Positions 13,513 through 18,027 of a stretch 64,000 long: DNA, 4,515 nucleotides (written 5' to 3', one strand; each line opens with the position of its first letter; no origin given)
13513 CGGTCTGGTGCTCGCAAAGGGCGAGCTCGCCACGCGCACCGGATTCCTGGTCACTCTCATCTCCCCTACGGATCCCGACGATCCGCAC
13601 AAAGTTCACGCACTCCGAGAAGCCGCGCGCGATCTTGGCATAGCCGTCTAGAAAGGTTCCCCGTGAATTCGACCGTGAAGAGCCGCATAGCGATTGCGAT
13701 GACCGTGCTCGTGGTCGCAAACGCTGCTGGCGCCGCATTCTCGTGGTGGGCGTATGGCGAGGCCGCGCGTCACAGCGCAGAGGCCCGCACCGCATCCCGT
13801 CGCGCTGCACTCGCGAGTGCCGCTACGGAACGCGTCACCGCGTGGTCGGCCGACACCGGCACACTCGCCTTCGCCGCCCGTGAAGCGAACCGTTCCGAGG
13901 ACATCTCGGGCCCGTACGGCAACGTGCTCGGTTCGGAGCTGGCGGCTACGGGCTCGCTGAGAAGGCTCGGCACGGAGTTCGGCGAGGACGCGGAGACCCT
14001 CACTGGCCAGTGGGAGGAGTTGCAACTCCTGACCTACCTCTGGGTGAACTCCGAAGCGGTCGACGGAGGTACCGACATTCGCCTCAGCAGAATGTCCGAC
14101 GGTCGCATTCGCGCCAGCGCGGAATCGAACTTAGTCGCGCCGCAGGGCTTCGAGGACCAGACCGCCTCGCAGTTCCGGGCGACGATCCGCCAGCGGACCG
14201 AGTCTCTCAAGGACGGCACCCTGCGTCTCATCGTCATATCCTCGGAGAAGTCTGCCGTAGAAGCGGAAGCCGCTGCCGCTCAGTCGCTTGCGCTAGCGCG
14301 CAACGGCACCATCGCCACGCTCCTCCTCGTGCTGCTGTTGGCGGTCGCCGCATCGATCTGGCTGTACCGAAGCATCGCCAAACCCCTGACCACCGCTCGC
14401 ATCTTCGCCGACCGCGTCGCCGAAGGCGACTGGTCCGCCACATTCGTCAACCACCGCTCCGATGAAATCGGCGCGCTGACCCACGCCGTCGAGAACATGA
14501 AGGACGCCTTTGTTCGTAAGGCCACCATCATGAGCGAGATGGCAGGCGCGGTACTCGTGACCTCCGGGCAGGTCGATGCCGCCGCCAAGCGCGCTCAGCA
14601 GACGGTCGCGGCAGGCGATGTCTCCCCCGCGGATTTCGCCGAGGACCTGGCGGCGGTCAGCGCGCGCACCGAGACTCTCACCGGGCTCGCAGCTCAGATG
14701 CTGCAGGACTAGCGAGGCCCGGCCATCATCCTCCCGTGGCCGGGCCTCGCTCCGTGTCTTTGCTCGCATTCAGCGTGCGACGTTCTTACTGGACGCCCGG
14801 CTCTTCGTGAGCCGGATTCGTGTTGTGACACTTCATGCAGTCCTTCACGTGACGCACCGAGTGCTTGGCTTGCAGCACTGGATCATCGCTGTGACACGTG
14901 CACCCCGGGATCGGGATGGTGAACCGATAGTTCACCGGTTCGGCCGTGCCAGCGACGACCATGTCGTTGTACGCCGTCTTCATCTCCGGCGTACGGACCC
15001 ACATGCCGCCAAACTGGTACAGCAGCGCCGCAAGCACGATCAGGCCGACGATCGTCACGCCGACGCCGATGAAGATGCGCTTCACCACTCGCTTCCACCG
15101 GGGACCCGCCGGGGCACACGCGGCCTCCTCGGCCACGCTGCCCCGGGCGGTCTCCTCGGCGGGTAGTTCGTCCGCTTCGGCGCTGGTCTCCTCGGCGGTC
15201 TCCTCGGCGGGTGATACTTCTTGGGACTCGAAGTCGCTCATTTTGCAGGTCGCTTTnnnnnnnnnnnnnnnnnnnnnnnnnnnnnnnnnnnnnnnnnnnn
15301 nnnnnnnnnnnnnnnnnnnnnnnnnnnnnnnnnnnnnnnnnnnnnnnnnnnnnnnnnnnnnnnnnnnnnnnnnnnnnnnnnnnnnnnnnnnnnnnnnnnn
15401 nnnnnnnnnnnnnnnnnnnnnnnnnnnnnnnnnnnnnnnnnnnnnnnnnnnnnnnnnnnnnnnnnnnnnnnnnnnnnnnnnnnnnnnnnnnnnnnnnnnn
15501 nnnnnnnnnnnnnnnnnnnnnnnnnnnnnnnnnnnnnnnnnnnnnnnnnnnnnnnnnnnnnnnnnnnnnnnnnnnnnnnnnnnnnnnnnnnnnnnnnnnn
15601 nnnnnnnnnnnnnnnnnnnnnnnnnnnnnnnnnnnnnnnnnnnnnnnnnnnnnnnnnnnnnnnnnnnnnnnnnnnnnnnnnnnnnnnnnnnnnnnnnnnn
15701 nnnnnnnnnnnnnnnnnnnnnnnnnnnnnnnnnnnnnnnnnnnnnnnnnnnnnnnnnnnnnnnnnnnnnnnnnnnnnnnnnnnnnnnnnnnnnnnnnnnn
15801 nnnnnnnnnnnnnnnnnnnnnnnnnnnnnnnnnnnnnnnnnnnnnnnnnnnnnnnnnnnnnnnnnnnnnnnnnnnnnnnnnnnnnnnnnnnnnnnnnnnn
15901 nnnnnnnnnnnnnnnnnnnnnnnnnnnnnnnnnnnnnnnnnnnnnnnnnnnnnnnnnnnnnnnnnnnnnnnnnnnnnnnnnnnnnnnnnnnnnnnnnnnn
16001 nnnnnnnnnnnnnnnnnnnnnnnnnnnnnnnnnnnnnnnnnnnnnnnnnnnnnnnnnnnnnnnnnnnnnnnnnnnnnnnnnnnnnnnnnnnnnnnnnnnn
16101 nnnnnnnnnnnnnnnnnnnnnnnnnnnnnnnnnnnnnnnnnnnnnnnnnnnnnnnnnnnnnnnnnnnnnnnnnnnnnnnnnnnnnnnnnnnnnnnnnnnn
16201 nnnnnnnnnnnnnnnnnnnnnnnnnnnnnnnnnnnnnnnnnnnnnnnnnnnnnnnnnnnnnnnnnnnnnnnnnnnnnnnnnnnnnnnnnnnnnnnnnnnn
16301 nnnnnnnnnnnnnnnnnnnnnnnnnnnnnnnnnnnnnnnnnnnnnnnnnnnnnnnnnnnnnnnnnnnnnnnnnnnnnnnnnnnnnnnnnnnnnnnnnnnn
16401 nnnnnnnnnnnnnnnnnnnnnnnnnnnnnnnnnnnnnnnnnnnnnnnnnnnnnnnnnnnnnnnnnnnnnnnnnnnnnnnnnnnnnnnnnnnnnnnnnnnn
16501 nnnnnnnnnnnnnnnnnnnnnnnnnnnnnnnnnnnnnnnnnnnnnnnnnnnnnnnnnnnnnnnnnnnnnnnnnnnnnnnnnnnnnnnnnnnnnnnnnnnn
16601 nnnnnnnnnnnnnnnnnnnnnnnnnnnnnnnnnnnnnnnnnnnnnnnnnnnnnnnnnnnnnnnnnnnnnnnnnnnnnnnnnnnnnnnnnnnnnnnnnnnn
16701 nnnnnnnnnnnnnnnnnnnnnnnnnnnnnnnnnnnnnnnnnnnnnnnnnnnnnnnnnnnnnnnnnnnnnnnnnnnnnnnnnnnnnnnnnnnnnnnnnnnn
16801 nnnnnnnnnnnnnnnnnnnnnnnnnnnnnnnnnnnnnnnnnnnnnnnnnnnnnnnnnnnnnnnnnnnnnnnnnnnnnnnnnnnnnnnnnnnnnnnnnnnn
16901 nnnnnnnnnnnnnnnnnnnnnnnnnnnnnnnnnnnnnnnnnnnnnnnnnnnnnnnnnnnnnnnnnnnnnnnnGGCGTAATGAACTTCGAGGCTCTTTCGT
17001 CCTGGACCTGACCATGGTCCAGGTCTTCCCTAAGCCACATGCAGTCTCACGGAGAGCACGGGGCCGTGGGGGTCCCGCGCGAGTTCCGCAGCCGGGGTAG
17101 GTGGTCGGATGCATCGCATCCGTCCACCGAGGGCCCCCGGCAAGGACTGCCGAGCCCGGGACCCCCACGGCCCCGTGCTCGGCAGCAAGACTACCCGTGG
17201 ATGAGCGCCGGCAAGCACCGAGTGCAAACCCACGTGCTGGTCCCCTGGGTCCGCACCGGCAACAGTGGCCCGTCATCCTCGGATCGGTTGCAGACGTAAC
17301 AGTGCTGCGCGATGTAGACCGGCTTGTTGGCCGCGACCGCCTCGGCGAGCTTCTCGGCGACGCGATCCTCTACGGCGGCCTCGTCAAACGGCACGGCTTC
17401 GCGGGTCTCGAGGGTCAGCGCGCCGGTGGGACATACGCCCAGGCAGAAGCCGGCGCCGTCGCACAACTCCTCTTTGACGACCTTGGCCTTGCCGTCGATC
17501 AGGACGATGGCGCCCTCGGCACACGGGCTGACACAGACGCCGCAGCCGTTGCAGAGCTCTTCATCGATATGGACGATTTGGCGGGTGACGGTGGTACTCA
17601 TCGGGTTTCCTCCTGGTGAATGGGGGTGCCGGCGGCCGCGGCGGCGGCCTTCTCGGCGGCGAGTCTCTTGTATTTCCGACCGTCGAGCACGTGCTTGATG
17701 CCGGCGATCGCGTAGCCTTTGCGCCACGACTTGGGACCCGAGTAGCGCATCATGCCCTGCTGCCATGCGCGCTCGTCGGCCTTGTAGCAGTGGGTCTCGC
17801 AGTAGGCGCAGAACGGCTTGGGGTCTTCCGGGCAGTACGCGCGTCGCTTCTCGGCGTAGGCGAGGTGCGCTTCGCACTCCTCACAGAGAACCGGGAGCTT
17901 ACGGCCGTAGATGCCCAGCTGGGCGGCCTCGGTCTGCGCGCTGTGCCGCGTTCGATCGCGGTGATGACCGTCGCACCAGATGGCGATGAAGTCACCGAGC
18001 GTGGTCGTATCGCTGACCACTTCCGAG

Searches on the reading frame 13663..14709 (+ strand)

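Call 13: search_protein_families(library=pfam, proteins=[window:13663-14709:+], max_evalue=0.001)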
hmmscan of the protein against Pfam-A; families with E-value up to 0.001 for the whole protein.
window:13663-14709:+ (349 aa): 1 family
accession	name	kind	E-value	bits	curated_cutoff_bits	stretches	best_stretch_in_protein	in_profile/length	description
PF00672.30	HAMP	-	3.5e-07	30.9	25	1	233-282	1-50/53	HAMP domain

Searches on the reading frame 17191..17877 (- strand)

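Call 13: search_protein_families(library=pfam, proteins=[window:17191-17877:-], max_evalue=0.001)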
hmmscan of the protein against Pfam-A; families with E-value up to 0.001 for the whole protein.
window:17191-17877:- (228 aa): 8 families
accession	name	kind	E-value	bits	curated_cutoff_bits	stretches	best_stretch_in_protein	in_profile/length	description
PF12837.12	Fer4_6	-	2.7e-08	33.8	25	1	101-124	1-24/24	4Fe-4S binding domain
PF14697.11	Fer4_21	-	2e-07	31.5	35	1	103-155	2-58/59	4Fe-4S dicluster domain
PF00037.32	Fer4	-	7.8e-07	29.1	21.1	1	103-124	2-23/24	4Fe-4S binding domain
PF12838.12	Fer4_7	-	2.9e-06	28.1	27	0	98-123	27-52/52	4Fe-4S dicluster domain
PF25160.1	LdpA_Fe-S-bd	-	1.2e-05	25.4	27.6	0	132-155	21-44/49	LdpA Fe-S cluster-binding domain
PF13237.11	Fer4_10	-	3e-05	24.3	25.5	1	102-150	2-53/53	4Fe-4S dicluster domain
PF12797.12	Fer4_2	-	3.6e-05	23.9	24.5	1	101-120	2-21/22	4Fe-4S binding domain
PF13187.11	Fer4_9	-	6.7e-05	23.3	27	1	109-153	2-51/52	4Fe-4S dicluster domain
